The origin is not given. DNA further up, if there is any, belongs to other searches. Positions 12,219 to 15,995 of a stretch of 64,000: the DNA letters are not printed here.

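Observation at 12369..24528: Tightly coupled operon of three giant secreted proteins (~4,000 aa in 12.2 kb) with no recognisable overall family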

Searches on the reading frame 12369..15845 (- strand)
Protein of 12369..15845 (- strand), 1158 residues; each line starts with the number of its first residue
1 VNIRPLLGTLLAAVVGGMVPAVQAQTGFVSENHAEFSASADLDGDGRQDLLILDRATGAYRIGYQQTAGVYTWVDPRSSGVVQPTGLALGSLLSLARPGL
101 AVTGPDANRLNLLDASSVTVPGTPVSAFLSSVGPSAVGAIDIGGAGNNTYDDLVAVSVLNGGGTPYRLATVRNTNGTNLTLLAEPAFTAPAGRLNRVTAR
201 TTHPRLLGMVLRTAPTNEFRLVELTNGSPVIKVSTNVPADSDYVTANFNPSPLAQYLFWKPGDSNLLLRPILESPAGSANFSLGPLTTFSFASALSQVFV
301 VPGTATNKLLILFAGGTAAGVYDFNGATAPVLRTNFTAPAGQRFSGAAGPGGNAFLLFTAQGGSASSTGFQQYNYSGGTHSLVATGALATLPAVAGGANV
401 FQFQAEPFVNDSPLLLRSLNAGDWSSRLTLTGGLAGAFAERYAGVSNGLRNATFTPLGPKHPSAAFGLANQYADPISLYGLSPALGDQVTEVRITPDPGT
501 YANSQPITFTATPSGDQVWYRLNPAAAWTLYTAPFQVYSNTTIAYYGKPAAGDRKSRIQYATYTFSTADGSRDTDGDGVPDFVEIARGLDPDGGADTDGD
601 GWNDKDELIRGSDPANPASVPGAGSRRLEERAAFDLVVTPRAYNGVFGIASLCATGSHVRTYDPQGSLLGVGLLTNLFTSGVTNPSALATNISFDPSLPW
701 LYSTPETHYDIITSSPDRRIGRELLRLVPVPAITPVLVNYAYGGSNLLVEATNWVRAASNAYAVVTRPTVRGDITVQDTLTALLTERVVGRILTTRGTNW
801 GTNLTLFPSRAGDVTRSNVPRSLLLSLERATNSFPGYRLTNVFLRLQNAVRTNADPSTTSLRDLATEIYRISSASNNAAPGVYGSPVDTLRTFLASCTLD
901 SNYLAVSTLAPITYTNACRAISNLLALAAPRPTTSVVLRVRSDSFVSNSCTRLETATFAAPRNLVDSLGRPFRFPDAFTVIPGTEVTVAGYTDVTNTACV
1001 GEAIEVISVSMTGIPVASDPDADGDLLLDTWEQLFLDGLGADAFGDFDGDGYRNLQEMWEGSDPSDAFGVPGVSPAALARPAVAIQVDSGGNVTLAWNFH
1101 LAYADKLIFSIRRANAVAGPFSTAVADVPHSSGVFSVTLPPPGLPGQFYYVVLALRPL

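Call 4: search_protein_families(library=pfam, proteins=[window:12369-15845:-], max_evalue=0.1)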
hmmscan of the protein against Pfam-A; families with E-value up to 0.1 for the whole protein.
window:12369-15845:- (1158 aa): 3 families
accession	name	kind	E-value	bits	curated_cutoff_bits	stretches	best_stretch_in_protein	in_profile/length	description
PF18884.5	TSP3_bac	-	3e-06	27.4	25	1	596-617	1-22/22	Bacterial TSP3 repeat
PF13290.12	CHB_HEX_C_1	-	3.1e-05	24.3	22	1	496-551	1-59/67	Chitobiase/beta-hexosaminidase C-terminal domain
PF01839.29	FG-GAP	-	0.042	14.2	22.1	1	38-52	6-20/37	FG-GAP repeat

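Call 5: search_protein_families(library=ncbifam, proteins=[window:12369-15845:-], max_evalue=0.1)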
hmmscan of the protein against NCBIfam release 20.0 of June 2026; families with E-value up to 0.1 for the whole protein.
window:12369-15845:- (1158 aa): 3 families
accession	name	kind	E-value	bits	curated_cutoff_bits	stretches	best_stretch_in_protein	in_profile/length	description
NF047639.1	throspo3_MtsD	equivalog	7.4e-08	31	800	1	553-615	462-528/651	cell-cell cohesion protein MtsD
NF042425.1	Amuc_1099_fam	equivalog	0.0013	18.4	50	0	1045-1071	128-154/321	Amuc_1099 family pilus-like system protein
NF033765.2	gliding_CglD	equivalog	0.0033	15.3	400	1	570-607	263-299/1124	adventurous gliding motility lipoprotein CglD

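Call 10: search_solved_structures(query=window:12369-15845:-, max_evalue=1)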
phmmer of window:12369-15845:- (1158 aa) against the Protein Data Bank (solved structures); distinct sequences matched with E-value up to 1: 0.

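Call 36: find_homologous_proteins(query=window:12369-15845:-)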
Query window:12369-15845:- (1158 aa): 77 proteins with E <= 0.001 among 8000 candidates.
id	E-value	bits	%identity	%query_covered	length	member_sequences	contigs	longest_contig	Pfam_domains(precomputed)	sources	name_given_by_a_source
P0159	0.0e+0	2132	84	98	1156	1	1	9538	PF18884.6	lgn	-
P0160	0.0e+0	1457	60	98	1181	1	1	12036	PF18884.6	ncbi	ncbi:MAG: hypothetical protein QOF48_641 [Verrucomicrobiota bacterium]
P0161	0.0e+0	1314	60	88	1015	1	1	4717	PF18884.6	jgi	jgi:hypothetical protein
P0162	7.5e-292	989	45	98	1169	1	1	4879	-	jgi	jgi:hypothetical protein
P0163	2.2e-285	968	43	100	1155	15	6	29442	PF18884.6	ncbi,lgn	-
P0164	1.3e-279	949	42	100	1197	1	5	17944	PF18884.6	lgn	-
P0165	1.4e-279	948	43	99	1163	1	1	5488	PF18884.6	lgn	-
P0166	4.2e-277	940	43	100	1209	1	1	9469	PF18884.6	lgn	-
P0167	1.0e-275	936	44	97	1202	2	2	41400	PF18884.6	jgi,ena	-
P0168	1.7e-275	935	43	88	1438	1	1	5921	PF18884.6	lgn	-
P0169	2.0e-271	921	44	97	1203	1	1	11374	PF18884.6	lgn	-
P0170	3.2e-271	921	43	98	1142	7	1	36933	PF18884.6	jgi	jgi:hypothetical protein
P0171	1.5e-270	919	44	97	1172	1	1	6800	PF18884.6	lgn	-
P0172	2.8e-262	891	44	97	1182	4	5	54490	-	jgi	-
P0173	1.1e-258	879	41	97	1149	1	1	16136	PF18884.6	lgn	-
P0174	4.8e-256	871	40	99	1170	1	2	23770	PF18884.6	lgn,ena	-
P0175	1.0e-255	869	41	97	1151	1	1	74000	PF18884.6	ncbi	-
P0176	2.7e-255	868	44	90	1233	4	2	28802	PF18884.6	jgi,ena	-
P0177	1.2e-254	866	41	98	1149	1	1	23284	PF18884.6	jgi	jgi:hypothetical protein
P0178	4.7e-253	861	42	98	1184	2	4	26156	PF18884.6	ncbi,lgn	-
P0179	4.7e-252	857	43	93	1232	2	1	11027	PF18884.6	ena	-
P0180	1.3e-251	856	41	100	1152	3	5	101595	PF18884.6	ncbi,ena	-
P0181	2.2e-251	855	41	98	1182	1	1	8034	PF18884.6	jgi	jgi:hypothetical protein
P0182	2.7e-248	845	44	89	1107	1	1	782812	PF18884.6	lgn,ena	-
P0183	3.0e-246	838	40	99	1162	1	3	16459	PF18884.6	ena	-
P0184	3.9e-244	831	41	97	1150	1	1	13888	PF18884.6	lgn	-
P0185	9.3e-244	830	42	98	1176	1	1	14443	PF18884.6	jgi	jgi:hypothetical protein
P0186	5.6e-242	824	40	99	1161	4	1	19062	PF18884.6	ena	-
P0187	6.1e-242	824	40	98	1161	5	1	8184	PF13517.13,PF18884.6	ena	-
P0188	8.6e-242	823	40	98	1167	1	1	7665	PF18884.6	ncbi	-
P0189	6.3e-241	820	40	98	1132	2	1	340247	PF18884.6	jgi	jgi:hypothetical protein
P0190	1.2e-240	820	40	97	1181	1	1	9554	PF18884.6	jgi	jgi:hypothetical protein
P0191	1.9e-239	816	40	100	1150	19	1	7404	PF18884.6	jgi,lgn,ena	jgi:hypothetical protein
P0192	4.0e-239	814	40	97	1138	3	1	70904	PF18884.6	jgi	jgi:hypothetical protein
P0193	2.0e-238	812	40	100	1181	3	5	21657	PF18884.6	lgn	-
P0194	2.1e-235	802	40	97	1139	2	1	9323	PF18884.6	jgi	-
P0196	1.6e-231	789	38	100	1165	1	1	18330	PF18884.6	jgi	jgi:hypothetical protein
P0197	3.8e-231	788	40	100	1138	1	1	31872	PF18884.6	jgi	jgi:hypothetical protein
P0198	9.8e-231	787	39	100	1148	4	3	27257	PF18884.6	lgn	-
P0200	1.4e-230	786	39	100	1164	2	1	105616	PF18884.6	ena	-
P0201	5.9e-229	781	39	100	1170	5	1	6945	PF18884.6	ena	-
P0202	3.2e-225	768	39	99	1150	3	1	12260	PF18884.6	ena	-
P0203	1.5e-224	766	39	100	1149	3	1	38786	PF18884.6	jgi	-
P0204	3.1e-224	765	39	100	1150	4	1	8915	PF18884.6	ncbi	-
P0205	1.8e-223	763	40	97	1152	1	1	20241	PF13290.14,PF18884.6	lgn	-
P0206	3.8e-221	755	39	97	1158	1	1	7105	PF13290.14,PF18884.6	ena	-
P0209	5.0e-211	721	38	97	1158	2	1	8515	PF18884.6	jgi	jgi:hypothetical protein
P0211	5.4e-208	711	38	98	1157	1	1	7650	PF18884.6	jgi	jgi:hypothetical protein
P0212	1.2e-201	690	39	90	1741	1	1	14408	PF18884.6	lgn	-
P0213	8.1e-197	674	39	97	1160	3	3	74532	PF18884.6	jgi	jgi:hypothetical protein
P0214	5.0e-195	668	38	99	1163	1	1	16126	PF18884.6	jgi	-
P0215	1.3e-194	667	36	98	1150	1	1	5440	PF18884.6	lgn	-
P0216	1.0e-193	664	38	97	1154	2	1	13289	PF18884.6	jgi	jgi:hypothetical protein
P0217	8.9e-186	638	37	97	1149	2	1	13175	PF18884.6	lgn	-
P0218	5.4e-185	635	37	97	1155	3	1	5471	PF18884.6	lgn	-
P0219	4.9e-184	632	36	98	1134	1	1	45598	PF18884.6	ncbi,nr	ncbi:MAG: hypothetical protein K9M54_01890 [Kiritimatiellales bacterium]|nr:hypothetical protein [Ki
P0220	6.5e-182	625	37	97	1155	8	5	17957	PF18884.6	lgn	-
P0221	1.6e-180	620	36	95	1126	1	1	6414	PF18884.6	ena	-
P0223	1.0e-173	598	35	98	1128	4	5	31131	PF13290.14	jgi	jgi:hypothetical protein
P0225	1.6e-173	597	35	96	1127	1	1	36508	PF18884.6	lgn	-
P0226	7.7e-160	552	33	99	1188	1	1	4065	PF18884.6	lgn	-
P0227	9.1e-157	542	36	84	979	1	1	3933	PF18884.6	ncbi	ncbi:MAG: hypothetical protein DRP64_12370, partial [Verrucomicrobia bacterium]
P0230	5.1e-128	447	31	97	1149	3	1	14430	PF18884.6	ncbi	-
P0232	7.0e-101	357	37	57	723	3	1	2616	PF18884.6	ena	-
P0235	4.9e-9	53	33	8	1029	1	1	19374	PF17957.8,PF18884.6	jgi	jgi:hypothetical protein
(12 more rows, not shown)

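Call 49: search_protein_families(library=pfam, proteins=[P0163, P0175, P0189, P0200, P0213, P0219, P0223, P0230], max_evalue=0.05)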
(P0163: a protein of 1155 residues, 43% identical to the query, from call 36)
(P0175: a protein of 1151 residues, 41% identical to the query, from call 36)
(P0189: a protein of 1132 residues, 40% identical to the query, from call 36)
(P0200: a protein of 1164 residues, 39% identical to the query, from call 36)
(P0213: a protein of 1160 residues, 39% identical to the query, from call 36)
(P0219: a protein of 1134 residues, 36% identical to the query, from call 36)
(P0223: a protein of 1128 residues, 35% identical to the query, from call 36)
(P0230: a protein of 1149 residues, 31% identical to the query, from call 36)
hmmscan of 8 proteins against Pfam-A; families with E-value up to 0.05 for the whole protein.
P0163 (1155 aa): 1 family
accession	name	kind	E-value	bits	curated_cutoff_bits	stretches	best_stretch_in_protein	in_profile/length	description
PF18884.5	TSP3_bac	-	2.8e-05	24.3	25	2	595-616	1-22/22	Bacterial TSP3 repeat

P0175 (1151 aa): 2 families
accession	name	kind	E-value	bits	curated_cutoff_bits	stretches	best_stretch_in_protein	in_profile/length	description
PF18884.5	TSP3_bac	-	1.4e-09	38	25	3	595-615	1-21/22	Bacterial TSP3 repeat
PF13517.12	FG-GAP_3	-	0.012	16.6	26.9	1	35-78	1-43/61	FG-GAP-like repeat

P0189 (1132 aa): 1 family
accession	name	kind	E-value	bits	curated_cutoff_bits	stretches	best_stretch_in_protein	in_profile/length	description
PF18884.5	TSP3_bac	-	7.4e-12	45.3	25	2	578-599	1-22/22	Bacterial TSP3 repeat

P0200 (1164 aa): 2 families
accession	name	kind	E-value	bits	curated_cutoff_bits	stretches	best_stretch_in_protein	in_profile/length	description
PF18884.5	TSP3_bac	-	1.1e-06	28.8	25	1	599-619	1-21/22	Bacterial TSP3 repeat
PF13517.12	FG-GAP_3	-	0.0035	18.3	26.9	1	38-80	1-41/61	FG-GAP-like repeat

P0213 (1160 aa): 1 family
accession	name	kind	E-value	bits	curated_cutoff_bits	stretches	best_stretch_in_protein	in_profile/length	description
PF18884.5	TSP3_bac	-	2.2e-07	31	25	1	596-615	1-20/22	Bacterial TSP3 repeat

P0219 (1134 aa): 2 families
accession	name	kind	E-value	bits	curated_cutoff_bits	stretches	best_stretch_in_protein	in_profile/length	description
PF18884.5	TSP3_bac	-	4.6e-10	39.6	25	3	581-602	1-22/22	Bacterial TSP3 repeat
PF13290.12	CHB_HEX_C_1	-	0.00035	20.9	22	1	483-539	1-61/67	Chitobiase/beta-hexosaminidase C-terminal domain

P0223 (1128 aa): 3 families
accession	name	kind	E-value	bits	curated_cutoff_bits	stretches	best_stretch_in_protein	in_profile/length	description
PF13290.12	CHB_HEX_C_1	-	3.8e-05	24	22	1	482-539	1-62/67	Chitobiase/beta-hexosaminidase C-terminal domain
PF18884.5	TSP3_bac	-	0.0002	21.6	25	2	580-600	1-21/22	Bacterial TSP3 repeat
PF01839.29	FG-GAP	-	0.018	15.4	22.1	1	29-43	5-19/37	FG-GAP repeat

P0230 (1149 aa): 2 families
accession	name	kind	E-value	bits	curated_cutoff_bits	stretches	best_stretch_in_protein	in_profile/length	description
PF18884.5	TSP3_bac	-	1.5e-07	31.6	25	1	584-604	1-21/22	Bacterial TSP3 repeat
PF23887.1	Phage_Gene47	-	0.034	14.1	27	0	286-314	21-47/65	Phage L5 gene 47-like protein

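Call 81: search_solved_structures(query=A4, max_evalue=1)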
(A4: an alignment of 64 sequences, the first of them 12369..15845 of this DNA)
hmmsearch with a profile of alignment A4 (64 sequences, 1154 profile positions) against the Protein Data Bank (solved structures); distinct sequences matched with E-value up to 1: 0.

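Call 86: search_protein_families(library=phrogs, proteins=[window:12369-15845:-], max_evalue=0.01)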
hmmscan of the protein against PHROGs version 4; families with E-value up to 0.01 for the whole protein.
window:12369-15845:- (1158 aa): 1 family
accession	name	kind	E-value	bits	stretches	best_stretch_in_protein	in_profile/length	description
phrog_36046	-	unknown function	3.1e-05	24.1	0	594-624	293-359/506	-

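Call 87: search_protein_families(library=padloc, proteins=[window:12369-15845:-], max_evalue=0.01)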
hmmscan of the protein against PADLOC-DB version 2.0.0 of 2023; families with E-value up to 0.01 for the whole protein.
window:12369-15845:- (1158 aa): 0 families
